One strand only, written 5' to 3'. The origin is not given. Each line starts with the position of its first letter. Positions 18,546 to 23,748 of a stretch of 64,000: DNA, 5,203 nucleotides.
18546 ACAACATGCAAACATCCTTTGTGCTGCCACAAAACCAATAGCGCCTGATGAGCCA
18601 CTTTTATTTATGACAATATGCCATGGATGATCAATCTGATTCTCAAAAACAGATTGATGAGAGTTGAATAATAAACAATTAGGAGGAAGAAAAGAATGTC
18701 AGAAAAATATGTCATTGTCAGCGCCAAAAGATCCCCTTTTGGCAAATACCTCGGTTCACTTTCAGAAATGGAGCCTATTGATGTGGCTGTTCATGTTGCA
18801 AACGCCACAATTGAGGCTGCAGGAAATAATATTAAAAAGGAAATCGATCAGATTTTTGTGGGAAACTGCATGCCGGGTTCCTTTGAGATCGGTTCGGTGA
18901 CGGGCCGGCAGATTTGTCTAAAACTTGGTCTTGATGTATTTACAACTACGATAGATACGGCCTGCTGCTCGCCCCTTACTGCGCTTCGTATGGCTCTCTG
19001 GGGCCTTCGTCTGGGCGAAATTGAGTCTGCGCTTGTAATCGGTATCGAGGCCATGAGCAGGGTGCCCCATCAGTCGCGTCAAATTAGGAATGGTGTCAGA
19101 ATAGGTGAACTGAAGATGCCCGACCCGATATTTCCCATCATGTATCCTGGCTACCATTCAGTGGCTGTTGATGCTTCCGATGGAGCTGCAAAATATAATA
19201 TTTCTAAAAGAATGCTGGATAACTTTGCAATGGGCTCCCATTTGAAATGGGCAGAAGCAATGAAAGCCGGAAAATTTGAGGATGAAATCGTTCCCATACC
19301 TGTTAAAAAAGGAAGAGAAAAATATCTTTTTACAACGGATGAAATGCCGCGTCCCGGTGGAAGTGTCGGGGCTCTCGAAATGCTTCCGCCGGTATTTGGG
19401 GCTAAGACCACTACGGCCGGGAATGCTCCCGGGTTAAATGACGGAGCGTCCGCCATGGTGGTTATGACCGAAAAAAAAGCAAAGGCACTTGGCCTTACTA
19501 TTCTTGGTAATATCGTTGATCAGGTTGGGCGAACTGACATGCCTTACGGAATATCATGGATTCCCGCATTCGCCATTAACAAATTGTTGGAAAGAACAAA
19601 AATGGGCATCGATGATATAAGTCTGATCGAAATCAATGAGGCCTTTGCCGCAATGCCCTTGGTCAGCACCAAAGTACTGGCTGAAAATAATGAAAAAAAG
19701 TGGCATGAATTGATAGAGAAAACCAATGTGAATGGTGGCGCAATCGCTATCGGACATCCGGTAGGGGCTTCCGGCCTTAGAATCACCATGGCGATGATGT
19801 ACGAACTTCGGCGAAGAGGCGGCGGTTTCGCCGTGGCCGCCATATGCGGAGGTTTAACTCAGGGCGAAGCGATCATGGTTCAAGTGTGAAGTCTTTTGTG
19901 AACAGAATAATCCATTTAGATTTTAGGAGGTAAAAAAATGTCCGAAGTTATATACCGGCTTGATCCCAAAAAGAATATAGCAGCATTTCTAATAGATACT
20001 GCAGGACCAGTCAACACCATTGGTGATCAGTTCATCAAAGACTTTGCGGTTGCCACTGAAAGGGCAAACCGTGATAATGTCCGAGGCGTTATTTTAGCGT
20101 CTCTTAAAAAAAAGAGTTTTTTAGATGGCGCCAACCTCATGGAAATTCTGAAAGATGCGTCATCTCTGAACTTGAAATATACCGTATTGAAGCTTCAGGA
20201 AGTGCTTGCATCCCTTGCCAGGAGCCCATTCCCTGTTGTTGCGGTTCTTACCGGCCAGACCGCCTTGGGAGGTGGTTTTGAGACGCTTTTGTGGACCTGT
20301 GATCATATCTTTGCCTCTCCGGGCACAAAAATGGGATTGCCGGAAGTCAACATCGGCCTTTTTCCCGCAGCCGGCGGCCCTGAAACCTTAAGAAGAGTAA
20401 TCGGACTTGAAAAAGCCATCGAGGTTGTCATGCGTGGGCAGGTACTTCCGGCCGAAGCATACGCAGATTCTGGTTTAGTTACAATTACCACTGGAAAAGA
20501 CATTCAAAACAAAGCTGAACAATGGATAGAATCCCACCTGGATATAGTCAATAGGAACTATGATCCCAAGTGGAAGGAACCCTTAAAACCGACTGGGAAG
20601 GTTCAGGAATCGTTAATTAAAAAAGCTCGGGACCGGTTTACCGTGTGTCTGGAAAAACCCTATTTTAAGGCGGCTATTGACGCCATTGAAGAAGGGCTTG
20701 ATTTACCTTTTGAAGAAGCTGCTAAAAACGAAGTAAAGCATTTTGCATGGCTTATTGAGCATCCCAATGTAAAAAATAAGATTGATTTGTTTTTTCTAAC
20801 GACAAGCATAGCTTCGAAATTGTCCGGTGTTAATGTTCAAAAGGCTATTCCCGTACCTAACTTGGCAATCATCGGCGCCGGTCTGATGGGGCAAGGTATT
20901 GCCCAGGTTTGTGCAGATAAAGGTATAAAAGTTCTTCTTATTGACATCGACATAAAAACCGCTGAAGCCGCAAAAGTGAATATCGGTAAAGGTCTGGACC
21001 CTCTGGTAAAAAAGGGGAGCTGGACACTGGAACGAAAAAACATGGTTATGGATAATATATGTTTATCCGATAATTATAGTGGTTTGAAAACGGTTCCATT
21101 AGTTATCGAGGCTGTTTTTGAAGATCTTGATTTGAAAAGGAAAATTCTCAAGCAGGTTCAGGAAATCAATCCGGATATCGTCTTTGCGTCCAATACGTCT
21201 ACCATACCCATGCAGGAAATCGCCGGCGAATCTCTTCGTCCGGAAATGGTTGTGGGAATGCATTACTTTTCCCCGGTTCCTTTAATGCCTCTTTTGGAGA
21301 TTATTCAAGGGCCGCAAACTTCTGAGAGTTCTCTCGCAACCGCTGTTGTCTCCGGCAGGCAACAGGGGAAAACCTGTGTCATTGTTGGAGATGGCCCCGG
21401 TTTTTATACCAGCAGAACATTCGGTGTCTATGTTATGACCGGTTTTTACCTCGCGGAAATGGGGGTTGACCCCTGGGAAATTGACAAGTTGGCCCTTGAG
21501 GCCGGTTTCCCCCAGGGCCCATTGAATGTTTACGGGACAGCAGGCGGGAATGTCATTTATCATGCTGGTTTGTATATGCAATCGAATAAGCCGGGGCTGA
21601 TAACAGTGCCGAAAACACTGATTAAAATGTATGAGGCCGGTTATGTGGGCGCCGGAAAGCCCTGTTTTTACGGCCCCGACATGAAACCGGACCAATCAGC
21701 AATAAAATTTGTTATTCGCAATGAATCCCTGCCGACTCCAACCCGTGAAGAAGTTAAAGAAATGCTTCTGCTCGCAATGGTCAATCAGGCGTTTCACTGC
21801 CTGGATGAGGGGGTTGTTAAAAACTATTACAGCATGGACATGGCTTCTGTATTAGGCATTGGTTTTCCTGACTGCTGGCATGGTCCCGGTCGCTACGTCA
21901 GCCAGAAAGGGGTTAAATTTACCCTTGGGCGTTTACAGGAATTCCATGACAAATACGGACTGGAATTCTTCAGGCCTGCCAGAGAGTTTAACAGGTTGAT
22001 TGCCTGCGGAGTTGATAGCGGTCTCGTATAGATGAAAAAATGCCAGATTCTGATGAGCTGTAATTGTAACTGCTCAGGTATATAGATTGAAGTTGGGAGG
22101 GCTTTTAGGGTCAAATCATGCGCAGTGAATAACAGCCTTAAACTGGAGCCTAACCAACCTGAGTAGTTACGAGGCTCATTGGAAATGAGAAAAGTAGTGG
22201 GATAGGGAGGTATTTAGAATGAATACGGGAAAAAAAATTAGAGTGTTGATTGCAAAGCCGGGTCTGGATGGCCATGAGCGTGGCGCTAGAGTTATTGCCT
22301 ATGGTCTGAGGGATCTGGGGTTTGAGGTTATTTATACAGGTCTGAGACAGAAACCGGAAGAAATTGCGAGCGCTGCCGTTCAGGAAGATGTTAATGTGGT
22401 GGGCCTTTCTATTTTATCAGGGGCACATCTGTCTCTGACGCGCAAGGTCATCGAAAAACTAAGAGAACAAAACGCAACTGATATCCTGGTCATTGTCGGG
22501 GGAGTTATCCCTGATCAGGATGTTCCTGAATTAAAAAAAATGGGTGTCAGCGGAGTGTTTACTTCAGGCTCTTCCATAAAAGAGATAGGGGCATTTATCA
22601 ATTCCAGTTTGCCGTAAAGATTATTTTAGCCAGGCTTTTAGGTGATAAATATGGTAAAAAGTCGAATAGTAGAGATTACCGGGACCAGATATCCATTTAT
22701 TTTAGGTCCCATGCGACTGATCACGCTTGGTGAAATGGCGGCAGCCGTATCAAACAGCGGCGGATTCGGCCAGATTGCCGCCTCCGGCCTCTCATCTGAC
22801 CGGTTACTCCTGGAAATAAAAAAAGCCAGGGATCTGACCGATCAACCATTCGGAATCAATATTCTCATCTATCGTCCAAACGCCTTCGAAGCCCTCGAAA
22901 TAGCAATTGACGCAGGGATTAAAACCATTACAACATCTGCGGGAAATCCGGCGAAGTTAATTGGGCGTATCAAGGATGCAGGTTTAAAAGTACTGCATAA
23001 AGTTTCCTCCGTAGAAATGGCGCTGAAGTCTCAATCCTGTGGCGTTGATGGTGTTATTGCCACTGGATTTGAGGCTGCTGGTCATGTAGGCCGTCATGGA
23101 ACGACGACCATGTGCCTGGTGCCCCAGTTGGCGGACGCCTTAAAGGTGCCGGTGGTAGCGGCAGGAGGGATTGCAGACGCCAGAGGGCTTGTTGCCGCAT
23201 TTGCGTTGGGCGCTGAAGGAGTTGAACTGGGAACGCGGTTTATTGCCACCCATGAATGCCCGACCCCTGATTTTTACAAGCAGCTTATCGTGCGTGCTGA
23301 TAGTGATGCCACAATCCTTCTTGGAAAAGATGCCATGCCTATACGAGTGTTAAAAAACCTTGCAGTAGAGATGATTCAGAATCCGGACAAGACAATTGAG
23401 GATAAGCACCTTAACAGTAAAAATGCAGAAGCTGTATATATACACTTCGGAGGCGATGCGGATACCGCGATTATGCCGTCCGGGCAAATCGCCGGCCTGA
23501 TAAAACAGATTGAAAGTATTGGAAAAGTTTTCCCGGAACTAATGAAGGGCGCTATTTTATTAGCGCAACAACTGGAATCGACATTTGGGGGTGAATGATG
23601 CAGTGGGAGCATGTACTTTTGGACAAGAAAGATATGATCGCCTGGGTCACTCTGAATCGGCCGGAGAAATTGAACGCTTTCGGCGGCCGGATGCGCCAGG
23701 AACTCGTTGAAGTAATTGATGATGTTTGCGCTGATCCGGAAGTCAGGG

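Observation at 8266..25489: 17-kb TetR / TRAP / CoA-ligase / split B12-mutase / PrpD / beta-oxidation cluster with no acyl-CoA dehydrogenase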

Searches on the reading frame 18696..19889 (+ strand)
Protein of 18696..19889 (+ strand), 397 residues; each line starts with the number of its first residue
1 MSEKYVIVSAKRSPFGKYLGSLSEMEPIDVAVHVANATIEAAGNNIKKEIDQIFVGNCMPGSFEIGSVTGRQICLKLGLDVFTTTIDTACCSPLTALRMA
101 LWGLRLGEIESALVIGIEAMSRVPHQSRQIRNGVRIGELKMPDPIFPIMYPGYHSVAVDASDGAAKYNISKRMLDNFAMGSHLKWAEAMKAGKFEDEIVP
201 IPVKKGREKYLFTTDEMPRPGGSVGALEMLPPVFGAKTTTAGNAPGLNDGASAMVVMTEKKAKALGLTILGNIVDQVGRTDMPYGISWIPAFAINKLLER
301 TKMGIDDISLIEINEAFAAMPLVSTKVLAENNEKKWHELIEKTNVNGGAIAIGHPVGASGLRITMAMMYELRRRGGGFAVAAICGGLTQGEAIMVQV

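Call 3: search_protein_families(library=pfam, proteins=[window:18696-19889:+])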
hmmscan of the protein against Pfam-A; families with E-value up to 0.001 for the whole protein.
window:18696-19889:+ (397 aa): 4 families
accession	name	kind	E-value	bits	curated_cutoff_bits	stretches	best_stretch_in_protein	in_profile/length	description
PF00108.29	Thiolase_N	-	1.8e-55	188.6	26.4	1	6-259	2-259/260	Thiolase, N-terminal domain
PF02803.24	Thiolase_C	-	5.5e-33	113.7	27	1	269-396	3-122/123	Thiolase, C-terminal domain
PF00109.32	ketoacyl-synt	-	7.2e-06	26.2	20.8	1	61-121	148-205/252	Beta-ketoacyl synthase, N-terminal domain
PF08545.16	ACP_syn_III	-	0.00011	22.4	24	0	86-126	3-43/80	3-Oxoacyl-[acyl-carrier-protein (ACP)] synthase III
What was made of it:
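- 18696..19889 (+): Thiolase. PF00108/PF02803 (call 3).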

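Call 5: search_protein_families(library=ncbifam, proteins=[window:18696-19889:+], max_evalue=0.00001)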
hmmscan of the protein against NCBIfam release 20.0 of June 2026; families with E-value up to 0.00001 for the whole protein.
window:18696-19889:+ (397 aa): 39 families (the best 25 are shown)
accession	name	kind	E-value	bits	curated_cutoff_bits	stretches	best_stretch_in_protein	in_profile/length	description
TIGR01930.1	AcCoA-C-Actrans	subfamily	6.7e-98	328.1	240.55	1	7-395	1-384/385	acetyl-CoA C-acyltransferase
NF006086.0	PRK08235.1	equivalog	1e-90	304.7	526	1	3-397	2-392/393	acetyl-CoA C-acetyltransferase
NF006552.0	PRK09051.1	subfamily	3.9e-73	247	565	1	2-395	3-392/395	beta-ketothiolase BktB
NF004853.0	PRK06205.1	subfamily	9.2e-72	242.3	551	1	4-395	3-400/404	acetyl-CoA C-acetyltransferase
NF004206.0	PRK05656.1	subfamily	2.2e-65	221.2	688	1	4-395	3-390/392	acetyl-CoA C-acetyltransferase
NF005890.0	PRK07851.1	equivalog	5.1e-65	220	580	2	158-395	175-402/406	acetyl-CoA C-acetyltransferase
NF006551.0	PRK09050.1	subfamily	1.1e-64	219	605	1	3-395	3-398/401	3-oxoadipyl-CoA thiolase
NF042999.1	bketothiol_BktB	equivalog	8.3e-64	216.2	725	1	1-394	1-390/394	beta-ketothiolase BktB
TIGR02430.1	pcaF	equivalog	2.5e-62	211.2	597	1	6-395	4-397/400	3-oxoadipyl-CoA thiolase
NF006001.0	PRK08131.1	equivalog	2.6e-60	204.4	622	1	7-395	6-397/401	3-oxoadipyl-CoA thiolase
NF005805.0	PRK07661.1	equivalog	2.1e-59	201.4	633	1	5-392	4-385/391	acetyl-CoA C-acetyltransferase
NF042967.1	AcCoAtase_PhaA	equivalog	3.8e-57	194.2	740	1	2-395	2-393/396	acetyl-CoA acetyltransferase PhaA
NF005889.0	PRK07850.1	equivalog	2.9e-56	191.2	515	1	4-394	3-383/387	steroid 3-ketoacyl-CoA thiolase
NF005152.0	PRK06633.1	equivalog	3.2e-55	187.3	675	1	3-395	3-389/392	acetyl-CoA C-acetyltransferase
NF005404.0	PRK06954.1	subfamily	8.6e-55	186.4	687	1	2-395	6-394/397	acetyl-CoA C-acetyltransferase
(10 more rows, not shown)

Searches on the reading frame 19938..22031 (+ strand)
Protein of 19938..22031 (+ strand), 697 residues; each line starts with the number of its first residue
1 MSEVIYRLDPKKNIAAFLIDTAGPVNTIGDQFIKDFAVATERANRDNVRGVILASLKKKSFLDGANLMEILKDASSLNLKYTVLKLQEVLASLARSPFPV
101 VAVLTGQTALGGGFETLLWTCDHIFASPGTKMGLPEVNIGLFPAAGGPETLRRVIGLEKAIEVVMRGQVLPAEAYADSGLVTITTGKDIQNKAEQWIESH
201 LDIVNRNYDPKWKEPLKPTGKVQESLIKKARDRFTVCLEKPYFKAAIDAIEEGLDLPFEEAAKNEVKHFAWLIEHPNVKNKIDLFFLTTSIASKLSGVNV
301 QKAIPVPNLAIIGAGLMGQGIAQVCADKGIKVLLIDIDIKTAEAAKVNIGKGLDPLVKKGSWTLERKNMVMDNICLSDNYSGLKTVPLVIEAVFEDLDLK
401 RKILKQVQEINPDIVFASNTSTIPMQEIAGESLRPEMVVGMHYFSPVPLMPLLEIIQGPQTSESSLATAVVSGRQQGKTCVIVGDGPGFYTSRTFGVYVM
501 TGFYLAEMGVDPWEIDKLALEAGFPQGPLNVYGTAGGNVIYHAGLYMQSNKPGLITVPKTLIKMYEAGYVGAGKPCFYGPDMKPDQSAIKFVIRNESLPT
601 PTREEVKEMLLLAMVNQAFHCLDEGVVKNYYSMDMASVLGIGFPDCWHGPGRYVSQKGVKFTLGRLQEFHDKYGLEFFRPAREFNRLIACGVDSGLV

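Call 3: search_protein_families(library=pfam, proteins=[window:19938-22031:+])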
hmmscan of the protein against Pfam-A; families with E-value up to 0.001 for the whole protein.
window:19938-22031:+ (697 aa): 4 families
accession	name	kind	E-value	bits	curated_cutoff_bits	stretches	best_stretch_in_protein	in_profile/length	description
PF02737.24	3HCDH_N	-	3.2e-52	177.5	22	1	309-485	2-179/180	3-hydroxyacyl-CoA dehydrogenase, NAD binding domain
PF00378.25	ECH_1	-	5.6e-25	88.5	27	1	12-199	4-189/251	Enoyl-CoA hydratase/isomerase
PF00725.27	3HCDH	-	6.3e-13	49.5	22.1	1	488-572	1-88/97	3-hydroxyacyl-CoA dehydrogenase, C-terminal domain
PF16113.10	ECH_2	-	2.4e-10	40.9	27.2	1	28-253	15-241/335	Enoyl-CoA hydratase/isomerase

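Call 5: search_protein_families(library=ncbifam, proteins=[window:19938-22031:+], max_evalue=0.00001)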
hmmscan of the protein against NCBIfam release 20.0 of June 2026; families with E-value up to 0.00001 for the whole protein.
window:19938-22031:+ (697 aa): 74 families (the best 25 are shown)
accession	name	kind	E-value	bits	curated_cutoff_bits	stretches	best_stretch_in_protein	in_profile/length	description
NF008363.0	PRK11154.1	equivalog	8.8e-120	400.9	869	1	11-684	13-695/708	fatty acid oxidation complex subunit alpha FadJ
NF008727.0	PRK11730.1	equivalog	1.9e-102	343.8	870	1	11-670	14-691/717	fatty acid oxidation complex subunit alpha FadB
TIGR02441.1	fa_ox_alpha_mit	equivalog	2.9e-102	343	964.65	2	245-682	277-723/737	fatty acid oxidation complex subunit alpha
TIGR02440.1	FadJ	equivalog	4e-97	326.2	968.45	1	11-682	8-686/699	fatty acid oxidation complex subunit alpha FadJ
TIGR02437.1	FadB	equivalog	6.6e-82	276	933.55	1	11-660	14-681/714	fatty acid oxidation complex subunit alpha FadB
NF004699.0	PRK06035.1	equivalog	3.3e-55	187.3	500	1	308-574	5-278/294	3-hydroxyacyl-CoA dehydrogenase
NF006124.0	PRK08268.1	subfamily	3.8e-55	187.8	508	1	306-539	7-243/507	3-hydroxyacyl-CoA dehydrogenase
NF004474.0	PRK05808.1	subfamily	1.5e-53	181.9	408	1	308-571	5-272/283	3-hydroxybutyryl-CoA dehydrogenase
NF006722.0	PRK09260.1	equivalog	6.6e-49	166.7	429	1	308-537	4-237/289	3-hydroxyacyl-CoA dehydrogenase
TIGR02279.1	PaaC-3OHAcCoADH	equivalog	4e-43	148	669.4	1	308-541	7-243/503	3-hydroxyacyl-CoA dehydrogenase PaaH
NF005875.0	PRK07819.1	subfamily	6.5e-43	147.2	319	1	308-572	7-277/287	3-hydroxybutyryl-CoA dehydrogenase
NF005715.0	PRK07530.1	equivalog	3.8e-41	141.4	420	1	307-571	5-273/292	3-hydroxybutyryl-CoA dehydrogenase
NF052272.1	Staph_FadB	exception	1.7e-37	129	999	2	309-502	6-203/752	3-hydroxyacyl-CoA dehydrogenase/crotonase FadB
NF006125.0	PRK08269.1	equivalog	4.6e-28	98.2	427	1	307-569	6-284/334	3-hydroxybutyryl-CoA dehydrogenase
NF042925.1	FHMPC_DH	equivalog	5.7e-26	91.5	500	1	309-516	3-211/304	5-formyl-3-hydroxy-2-methylpyridine 4-carboxylate 5-dehydrogenase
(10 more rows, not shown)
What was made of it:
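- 19938..22031 (+): FadJ/FadB-like bifunctional enoyl-CoA hydratase / 3-hydroxyacyl-CoA dehydrogenase. Calls 3 and 5.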

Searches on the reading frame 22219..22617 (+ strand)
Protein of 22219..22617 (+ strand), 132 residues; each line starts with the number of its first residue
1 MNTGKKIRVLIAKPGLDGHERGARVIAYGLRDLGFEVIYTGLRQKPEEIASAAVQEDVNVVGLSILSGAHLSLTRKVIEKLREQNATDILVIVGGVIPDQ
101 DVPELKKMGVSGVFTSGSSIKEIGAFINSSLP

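Call 3: search_protein_families(library=pfam, proteins=[window:22219-22617:+])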
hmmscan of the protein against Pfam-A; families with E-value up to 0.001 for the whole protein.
window:22219-22617:+ (132 aa): 1 family
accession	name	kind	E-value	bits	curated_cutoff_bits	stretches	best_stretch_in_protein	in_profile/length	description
PF02310.24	B12-binding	-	3.9e-25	88.5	32.1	1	8-119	2-115/121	B12 binding domain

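Call 5: search_protein_families(library=ncbifam, proteins=[window:22219-22617:+], max_evalue=0.00001)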
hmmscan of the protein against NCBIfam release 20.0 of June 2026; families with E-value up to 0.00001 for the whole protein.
window:22219-22617:+ (132 aa): 6 families
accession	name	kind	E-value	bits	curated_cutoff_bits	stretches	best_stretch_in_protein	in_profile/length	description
TIGR00640.1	acid_CoA_mut_C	subfamily_domain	9.9e-51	171.2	57.45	1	5-130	1-126/132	methylmalonyl-CoA mutase C-terminal domain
NF006944.0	PRK09426.1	equivalog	2.5e-39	134.8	876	1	2-125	585-708/721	methylmalonyl-CoA mutase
NF045497.1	IsobCoAmut_IcmF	equivalog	4.4e-16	57.9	1500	1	6-116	2-114/1076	fused isobutyryl-CoA mutase/GTPase IcmF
NF002612.0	PRK02261.1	equivalog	5.1e-12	45.5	110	1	6-122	3-125/148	methylaspartate mutase subunit S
TIGR01501.1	MthylAspMutase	equivalog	2.2e-08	33.9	135.8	1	9-121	4-122/134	methylaspartate mutase subunit S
NF041607.1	dimeth_corrin_MtbC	equivalog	8.1e-06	25.5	350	1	17-96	93-173/203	dimethylamine corrinoid protein MtbC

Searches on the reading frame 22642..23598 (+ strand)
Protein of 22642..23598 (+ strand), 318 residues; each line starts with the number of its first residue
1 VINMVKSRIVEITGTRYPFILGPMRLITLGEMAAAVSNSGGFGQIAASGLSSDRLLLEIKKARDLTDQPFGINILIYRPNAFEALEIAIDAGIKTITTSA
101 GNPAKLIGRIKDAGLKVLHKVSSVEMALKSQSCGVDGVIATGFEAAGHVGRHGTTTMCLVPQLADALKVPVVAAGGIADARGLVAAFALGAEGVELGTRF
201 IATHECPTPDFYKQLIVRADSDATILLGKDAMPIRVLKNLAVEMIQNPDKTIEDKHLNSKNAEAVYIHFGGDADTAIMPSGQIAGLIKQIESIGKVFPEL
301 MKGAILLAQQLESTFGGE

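Call 4: search_protein_families(library=pfam, proteins=[window:22642-23598:+])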
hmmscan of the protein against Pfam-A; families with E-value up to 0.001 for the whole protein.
window:22642-23598:+ (318 aa): 4 families
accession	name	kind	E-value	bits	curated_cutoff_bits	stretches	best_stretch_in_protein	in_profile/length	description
PF03060.21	NMO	-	5.6e-58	197.3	28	1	7-301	2-329/331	Nitronate monooxygenase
PF00478.31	IMPDH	-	1.2e-08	34.8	25.6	1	137-211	177-250/345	IMP dehydrogenase / GMP reductase domain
PF00977.27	His_biosynth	-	7e-05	22.8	23.6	1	108-200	133-222/228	Histidine biosynthesis protein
PF01070.24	FMN_dh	-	0.0002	20.9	24.9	1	120-201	225-306/350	FMN-dependent dehydrogenase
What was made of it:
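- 22642..23598 (+): FMN-dependent FabK/NMO-type oxidoreductase, role unresolved. PF03060 (call 4).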

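Call 6: search_protein_families(library=ncbifam, proteins=[window:22642-23598:+], max_evalue=0.00001)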
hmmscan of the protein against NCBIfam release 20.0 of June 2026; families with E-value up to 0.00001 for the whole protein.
window:22642-23598:+ (318 aa): 4 families
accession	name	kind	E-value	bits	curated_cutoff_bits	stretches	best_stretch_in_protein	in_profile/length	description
TIGR03151.1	enACPred_II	equivalog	3.1e-76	256.6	453.1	1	7-304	2-300/307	enoyl-[acyl-carrier-protein] reductase FabK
TIGR01302.1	IMP_dehydrog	equivalog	1.9e-10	40.2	481.5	1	146-212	306-371/450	IMP dehydrogenase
NF002231.0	PRK01130.1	subfamily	1.8e-06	27.2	189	1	87-199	100-212/230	putative N-acetylmannosamine-6-phosphate 2-epimerase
NF005311.0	PRK06843.1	equivalog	8.2e-06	25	779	0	136-209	225-297/404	inosine 5-monophosphate dehydrogenase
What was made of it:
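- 22642..23598 (+): The FabK equivalog model scores 257 bits against a cut-off of 453 (call 6).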

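Call 74: search_solved_structures(query=window:22642-23598:+, max_evalue=1e-15)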
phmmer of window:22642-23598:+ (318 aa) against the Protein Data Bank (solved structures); distinct sequences matched with E-value up to 1e-15: 17.
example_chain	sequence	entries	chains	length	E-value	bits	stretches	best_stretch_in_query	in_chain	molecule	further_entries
7l00_A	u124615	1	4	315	1.8e-62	214.3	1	7-300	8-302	Enoyl-Acyl Carrier Protein Reductase FabK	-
9pl0_A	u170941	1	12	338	1.9e-59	204.3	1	4-303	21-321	Enoyl-[acyl-carrier-protein] reductase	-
4iql_A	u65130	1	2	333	1.7e-56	194.7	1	7-303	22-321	Enoyl-(Acyl-carrier-protein) reductase II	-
2z6i_A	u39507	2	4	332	3.7e-56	193.5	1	6-313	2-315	Trans-2-enoyl-ACP reductase II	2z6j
2gjl_A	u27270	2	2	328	5.8e-53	183.1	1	5-316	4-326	hypothetical protein PA1024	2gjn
6e2a_A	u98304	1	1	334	6.1e-53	183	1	5-316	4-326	Nitronate monooxygenase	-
3bo9_A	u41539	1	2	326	9.8e-53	182.3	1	5-303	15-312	Putative nitroalkan dioxygenase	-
5gvj_A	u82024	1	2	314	9.9e-53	182.3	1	5-303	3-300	Enoyl-[acyl-carrier-protein] reductase [FMN]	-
5gvh_A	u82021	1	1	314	1.2e-52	182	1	5-303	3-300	Enoyl-[acyl-carrier-protein] reductase [FMN]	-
4q4k_A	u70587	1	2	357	6.4e-26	94.3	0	104-217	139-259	Nitronate Monooxygenase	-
4qis_A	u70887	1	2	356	6.5e-26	94.3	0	104-216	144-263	Nitronate monooxygenase family protein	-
5lsm_A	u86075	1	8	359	1.1e-25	93.5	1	104-225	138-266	FMN-dependent nitronate monooxygenase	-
4qit_A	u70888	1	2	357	5.7e-25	91.2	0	103-217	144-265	Nitronate monooxygenase family protein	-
3bw2_A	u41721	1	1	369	7.2e-25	90.8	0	85-217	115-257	2-nitropropane dioxygenase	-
3bw4_A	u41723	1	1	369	7.3e-25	90.8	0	85-217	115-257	2-nitropropane dioxygenase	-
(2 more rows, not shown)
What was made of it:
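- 22642..23598 (+): Best solved relatives are FabK enoyl reductases at 214 bits (call 74).
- On FabK enoyl-ACP reductase II: FabK is still the best solved relative at 214 bits (call 74).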
